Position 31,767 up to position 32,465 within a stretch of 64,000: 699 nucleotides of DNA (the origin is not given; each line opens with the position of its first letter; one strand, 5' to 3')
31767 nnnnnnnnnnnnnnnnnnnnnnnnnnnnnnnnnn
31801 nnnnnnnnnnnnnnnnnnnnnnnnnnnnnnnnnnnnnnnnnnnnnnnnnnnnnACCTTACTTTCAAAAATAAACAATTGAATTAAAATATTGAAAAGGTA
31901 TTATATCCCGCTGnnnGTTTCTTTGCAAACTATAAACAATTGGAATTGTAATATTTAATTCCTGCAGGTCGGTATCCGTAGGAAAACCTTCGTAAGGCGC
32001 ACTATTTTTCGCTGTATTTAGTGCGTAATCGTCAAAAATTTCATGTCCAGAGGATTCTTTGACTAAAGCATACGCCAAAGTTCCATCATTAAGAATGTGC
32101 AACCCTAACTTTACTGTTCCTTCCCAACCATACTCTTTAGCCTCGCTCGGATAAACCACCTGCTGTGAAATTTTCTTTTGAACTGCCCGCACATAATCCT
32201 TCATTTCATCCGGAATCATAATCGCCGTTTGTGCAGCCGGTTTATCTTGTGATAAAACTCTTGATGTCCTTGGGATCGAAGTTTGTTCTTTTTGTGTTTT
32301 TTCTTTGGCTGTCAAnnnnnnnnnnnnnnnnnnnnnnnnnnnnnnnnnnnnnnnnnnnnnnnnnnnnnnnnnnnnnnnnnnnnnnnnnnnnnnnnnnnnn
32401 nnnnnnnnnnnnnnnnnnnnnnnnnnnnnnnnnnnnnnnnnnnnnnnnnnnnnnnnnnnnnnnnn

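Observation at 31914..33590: Tad secretin fused to a C-terminal TonB_C-like domain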

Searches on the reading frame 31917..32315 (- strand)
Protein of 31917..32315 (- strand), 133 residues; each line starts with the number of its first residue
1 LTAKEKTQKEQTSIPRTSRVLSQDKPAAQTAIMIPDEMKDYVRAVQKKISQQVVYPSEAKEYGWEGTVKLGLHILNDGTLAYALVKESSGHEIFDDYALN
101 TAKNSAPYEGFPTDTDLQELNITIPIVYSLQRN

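Call 23: search_solved_structures(query=window:31917-32315:-, max_evalue=1, show_alignments=3)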
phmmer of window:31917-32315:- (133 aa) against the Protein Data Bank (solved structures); distinct sequences matched with E-value up to 1: 6.
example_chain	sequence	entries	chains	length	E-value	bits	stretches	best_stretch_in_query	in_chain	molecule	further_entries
6sly_A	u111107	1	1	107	8e-05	26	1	35-132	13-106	Protein TonB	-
5lw8_A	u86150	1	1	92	0.00019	24.8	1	40-132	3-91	Protein TonB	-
7zc8_B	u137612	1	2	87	0.028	17.9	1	49-99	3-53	Protein TonB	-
9hi3_A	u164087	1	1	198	0.15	15.5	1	50-99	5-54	Protein TonB,Ferredoxin-1, chloroplastic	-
6s3w_A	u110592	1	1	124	0.36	14.3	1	48-105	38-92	Cell envelope integrity/translocation protein TolA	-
1lr0_A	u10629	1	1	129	0.39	14.1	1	48-105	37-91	TolA protein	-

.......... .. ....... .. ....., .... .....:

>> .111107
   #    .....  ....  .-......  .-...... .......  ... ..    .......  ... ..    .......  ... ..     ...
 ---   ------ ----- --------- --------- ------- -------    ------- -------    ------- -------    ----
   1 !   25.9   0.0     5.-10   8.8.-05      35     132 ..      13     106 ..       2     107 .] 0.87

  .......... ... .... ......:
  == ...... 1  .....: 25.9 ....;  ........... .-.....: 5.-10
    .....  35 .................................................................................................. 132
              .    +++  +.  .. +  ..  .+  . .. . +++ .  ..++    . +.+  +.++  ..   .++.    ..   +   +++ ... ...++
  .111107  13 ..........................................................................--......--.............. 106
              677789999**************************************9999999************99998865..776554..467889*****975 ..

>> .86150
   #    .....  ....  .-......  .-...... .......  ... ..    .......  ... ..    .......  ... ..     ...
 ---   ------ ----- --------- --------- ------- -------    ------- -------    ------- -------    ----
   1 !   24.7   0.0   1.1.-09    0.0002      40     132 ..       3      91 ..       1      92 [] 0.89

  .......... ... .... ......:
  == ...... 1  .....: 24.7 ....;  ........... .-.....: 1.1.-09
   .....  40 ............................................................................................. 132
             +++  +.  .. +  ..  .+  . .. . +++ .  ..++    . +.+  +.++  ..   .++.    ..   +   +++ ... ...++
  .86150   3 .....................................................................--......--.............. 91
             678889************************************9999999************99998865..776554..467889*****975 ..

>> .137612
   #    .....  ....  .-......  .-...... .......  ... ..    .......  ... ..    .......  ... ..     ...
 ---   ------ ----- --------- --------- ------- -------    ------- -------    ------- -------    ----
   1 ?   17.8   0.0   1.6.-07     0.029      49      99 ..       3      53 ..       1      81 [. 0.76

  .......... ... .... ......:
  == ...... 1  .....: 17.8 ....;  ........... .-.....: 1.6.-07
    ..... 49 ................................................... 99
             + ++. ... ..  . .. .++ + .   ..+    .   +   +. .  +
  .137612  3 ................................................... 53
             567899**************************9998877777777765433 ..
